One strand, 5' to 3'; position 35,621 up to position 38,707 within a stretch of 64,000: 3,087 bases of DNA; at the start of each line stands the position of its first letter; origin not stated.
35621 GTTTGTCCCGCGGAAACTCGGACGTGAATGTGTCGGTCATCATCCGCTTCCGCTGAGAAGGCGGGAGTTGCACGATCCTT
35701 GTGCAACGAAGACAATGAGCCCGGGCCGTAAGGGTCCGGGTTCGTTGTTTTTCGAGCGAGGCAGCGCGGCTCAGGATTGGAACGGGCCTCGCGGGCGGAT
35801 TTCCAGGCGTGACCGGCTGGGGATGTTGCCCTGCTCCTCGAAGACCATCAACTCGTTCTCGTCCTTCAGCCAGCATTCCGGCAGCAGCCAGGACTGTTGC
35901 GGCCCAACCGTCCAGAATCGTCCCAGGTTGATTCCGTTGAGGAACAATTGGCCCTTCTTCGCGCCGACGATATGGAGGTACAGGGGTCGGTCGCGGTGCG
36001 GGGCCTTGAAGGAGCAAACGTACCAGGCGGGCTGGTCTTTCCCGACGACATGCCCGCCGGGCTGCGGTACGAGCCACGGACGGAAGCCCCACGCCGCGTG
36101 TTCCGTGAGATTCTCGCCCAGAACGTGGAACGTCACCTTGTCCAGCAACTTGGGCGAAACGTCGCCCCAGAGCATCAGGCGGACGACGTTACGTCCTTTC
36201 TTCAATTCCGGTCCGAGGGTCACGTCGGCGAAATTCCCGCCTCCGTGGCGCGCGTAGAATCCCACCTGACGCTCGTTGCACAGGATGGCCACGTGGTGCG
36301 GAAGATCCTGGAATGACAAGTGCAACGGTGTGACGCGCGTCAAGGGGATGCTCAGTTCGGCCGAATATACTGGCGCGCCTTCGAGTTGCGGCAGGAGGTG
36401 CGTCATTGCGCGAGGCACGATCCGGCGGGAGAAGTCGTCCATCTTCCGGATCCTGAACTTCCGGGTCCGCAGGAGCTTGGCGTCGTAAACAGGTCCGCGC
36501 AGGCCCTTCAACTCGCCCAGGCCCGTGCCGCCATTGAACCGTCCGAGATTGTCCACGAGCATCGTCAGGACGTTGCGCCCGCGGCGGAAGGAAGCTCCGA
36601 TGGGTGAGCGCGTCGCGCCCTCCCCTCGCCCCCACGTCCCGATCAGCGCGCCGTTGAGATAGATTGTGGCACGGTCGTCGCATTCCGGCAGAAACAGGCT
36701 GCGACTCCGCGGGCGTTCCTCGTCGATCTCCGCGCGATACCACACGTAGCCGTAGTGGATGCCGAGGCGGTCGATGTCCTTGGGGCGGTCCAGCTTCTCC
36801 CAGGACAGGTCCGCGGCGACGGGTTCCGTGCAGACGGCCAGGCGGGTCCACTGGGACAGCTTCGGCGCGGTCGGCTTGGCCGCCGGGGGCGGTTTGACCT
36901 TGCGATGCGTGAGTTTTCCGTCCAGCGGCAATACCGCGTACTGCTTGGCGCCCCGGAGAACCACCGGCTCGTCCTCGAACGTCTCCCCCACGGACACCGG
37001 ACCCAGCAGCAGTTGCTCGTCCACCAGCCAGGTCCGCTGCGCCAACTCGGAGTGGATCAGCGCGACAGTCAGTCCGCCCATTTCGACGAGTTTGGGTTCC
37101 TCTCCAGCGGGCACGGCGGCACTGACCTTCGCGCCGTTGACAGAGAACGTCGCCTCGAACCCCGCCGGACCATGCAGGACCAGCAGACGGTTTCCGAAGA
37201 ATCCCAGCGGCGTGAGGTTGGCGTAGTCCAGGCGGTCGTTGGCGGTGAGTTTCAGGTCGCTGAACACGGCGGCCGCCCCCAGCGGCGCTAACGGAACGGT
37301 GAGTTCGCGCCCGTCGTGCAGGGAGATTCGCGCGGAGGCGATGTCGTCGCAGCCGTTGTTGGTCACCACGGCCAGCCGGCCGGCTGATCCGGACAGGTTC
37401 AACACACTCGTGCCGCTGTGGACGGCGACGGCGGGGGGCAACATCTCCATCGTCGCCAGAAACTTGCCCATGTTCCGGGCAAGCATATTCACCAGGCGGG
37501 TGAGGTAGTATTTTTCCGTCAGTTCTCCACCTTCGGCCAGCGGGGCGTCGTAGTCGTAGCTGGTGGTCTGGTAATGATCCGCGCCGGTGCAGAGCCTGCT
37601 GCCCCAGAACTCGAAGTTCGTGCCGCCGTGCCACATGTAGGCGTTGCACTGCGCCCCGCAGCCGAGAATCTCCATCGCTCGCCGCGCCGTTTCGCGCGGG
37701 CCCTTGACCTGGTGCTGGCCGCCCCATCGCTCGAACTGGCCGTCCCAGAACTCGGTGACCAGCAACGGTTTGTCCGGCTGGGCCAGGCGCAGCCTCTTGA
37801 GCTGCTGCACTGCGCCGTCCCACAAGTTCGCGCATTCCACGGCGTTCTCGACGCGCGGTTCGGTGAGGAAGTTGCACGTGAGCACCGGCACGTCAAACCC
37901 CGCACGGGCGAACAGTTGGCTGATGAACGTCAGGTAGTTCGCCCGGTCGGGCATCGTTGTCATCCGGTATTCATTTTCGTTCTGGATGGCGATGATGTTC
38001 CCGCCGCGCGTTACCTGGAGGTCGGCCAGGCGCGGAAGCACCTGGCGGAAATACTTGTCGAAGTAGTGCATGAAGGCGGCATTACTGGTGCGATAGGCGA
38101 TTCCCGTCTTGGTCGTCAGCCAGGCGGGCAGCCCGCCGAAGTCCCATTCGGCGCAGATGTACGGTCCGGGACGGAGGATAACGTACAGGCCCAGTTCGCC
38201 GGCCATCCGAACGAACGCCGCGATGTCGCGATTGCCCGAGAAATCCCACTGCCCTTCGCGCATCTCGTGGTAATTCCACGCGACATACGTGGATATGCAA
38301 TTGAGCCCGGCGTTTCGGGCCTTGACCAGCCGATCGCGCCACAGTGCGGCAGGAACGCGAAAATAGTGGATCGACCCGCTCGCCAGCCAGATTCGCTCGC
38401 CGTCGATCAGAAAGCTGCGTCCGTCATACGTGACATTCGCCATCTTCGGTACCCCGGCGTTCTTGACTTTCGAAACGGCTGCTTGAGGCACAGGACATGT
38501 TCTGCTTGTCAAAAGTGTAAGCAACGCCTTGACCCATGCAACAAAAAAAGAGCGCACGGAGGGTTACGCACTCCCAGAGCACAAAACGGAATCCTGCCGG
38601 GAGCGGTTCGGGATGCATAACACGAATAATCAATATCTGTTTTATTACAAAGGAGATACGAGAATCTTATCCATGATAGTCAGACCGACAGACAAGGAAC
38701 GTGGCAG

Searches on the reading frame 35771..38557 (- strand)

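Call 40: search_protein_families(library=pfam, proteins=[window:35771-38557:-], max_evalue=0.001)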
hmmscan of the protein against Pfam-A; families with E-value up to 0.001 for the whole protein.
window:35771-38557:- (928 aa): 5 families
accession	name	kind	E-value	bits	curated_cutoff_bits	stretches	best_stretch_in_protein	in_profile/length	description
PF01301.25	Glyco_hydro_35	-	2.7e-100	336.5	27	1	48-355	1-314/319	Glycosyl hydrolases family 35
PF21467.3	BetaGal_gal-bd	-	9.6e-18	64.5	27.3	1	843-900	1-60/62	Beta-galactosidase, galactose-binding domain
PF21317.3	BetaGal_ABD_1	-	4.5e-12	46.3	27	1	592-691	1-98/113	Beta-galactosidase, first all-beta domain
PF13364.12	BetaGal_ABD2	-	6.7e-08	33.7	23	0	598-672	30-110/112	Beta-galactosidase second all-beta domain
PF02449.21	Glyco_hydro_42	-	1e-05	25.5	21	1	67-199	6-140/376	Beta-galactosidase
